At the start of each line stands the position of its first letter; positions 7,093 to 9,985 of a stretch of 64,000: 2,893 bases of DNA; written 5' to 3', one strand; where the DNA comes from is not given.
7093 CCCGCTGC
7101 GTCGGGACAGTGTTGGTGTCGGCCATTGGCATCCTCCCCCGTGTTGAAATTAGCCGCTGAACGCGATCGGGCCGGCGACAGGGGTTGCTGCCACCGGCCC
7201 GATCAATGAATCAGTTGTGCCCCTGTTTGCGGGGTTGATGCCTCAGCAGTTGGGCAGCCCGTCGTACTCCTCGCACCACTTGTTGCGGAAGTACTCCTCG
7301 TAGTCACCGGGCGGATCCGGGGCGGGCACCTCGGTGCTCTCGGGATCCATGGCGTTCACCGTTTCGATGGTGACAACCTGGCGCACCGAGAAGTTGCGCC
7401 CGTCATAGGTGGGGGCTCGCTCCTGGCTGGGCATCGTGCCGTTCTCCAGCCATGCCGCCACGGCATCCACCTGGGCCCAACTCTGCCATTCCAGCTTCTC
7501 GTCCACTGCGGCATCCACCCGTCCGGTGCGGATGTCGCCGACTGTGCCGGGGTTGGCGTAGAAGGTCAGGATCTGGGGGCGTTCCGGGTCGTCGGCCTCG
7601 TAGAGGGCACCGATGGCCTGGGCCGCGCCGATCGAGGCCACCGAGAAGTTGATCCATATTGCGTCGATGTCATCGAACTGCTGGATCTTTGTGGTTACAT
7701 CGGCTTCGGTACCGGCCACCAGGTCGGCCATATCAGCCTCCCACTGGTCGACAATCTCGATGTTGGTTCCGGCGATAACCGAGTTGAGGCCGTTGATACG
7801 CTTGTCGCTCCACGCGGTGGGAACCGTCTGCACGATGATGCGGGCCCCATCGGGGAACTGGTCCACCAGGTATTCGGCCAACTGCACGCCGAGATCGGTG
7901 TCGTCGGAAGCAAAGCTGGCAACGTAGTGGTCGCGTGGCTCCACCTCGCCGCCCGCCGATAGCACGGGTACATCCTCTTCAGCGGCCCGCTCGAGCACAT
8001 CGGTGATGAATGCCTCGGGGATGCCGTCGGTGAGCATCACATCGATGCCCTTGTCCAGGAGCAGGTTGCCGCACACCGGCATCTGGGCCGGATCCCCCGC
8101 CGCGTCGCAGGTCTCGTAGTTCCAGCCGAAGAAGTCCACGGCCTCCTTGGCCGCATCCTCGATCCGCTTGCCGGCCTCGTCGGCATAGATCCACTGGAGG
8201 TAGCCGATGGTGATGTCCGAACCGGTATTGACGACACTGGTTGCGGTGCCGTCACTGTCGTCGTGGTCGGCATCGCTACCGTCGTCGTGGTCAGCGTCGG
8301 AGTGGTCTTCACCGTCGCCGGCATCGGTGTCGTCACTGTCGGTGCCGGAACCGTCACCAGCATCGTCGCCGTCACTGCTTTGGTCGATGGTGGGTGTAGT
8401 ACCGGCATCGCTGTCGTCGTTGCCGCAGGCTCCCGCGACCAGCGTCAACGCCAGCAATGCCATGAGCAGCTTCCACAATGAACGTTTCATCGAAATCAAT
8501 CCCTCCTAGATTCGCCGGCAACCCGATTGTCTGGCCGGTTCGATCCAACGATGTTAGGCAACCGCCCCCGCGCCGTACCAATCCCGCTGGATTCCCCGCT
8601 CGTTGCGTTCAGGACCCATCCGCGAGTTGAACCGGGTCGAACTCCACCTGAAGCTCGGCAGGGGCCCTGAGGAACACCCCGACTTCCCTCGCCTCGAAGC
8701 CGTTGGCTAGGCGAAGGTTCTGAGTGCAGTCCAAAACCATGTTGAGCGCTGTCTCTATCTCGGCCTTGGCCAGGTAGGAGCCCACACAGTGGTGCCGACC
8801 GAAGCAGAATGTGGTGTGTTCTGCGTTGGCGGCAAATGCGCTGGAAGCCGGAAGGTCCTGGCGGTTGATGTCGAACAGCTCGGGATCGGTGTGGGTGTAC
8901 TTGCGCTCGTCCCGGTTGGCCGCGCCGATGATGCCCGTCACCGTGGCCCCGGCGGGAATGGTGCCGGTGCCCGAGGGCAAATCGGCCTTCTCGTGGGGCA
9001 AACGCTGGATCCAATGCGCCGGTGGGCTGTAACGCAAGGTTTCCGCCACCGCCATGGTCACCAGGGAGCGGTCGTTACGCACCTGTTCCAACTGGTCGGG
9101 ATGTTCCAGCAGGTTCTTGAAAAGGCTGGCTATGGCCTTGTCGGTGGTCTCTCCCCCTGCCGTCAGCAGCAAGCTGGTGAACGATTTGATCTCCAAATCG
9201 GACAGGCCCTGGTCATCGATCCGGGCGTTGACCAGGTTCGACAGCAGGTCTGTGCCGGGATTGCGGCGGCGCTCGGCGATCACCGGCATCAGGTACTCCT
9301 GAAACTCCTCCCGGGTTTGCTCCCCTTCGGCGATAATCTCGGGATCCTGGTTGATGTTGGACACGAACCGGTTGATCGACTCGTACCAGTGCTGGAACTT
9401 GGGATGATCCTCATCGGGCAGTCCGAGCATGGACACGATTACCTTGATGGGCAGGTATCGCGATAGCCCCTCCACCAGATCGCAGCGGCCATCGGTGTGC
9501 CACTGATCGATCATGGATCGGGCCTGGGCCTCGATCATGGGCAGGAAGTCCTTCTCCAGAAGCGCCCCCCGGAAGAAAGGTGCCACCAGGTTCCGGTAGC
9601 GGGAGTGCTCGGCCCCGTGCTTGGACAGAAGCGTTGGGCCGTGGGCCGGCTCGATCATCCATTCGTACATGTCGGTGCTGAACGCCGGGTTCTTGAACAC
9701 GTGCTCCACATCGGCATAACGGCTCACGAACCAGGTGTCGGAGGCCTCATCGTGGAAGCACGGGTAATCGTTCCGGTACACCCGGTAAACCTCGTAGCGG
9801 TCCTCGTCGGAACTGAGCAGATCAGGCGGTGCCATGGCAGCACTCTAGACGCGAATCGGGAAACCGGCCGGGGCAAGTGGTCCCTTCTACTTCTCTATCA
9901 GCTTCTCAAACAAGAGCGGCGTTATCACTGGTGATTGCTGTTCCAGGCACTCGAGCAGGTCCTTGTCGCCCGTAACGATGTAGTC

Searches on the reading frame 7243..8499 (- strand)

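Call 70: search_protein_families(library=pfam, proteins=[window:7243-8499:-], max_evalue=0.01)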
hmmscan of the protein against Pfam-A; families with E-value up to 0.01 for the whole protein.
window:7243-8499:- (418 aa): 2 families
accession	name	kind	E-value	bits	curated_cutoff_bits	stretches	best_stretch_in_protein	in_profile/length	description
PF13407.12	Peripla_BP_4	-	2e-16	60.8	35.1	1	105-352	12-255/258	Periplasmic binding protein domain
PF13458.12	Peripla_BP_6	-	5.7e-06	26.7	31.7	1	127-277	44-188/343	Periplasmic binding protein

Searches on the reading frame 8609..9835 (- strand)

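Call 70: search_protein_families(library=pfam, proteins=[window:8609-9835:-], max_evalue=0.01)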
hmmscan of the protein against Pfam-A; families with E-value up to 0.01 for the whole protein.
window:8609-9835:- (408 aa): 1 family
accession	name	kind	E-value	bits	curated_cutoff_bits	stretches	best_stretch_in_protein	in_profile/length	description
PF00067.27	p450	-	6.9e-29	101.3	22.8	1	26-368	38-429/462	Cytochrome P450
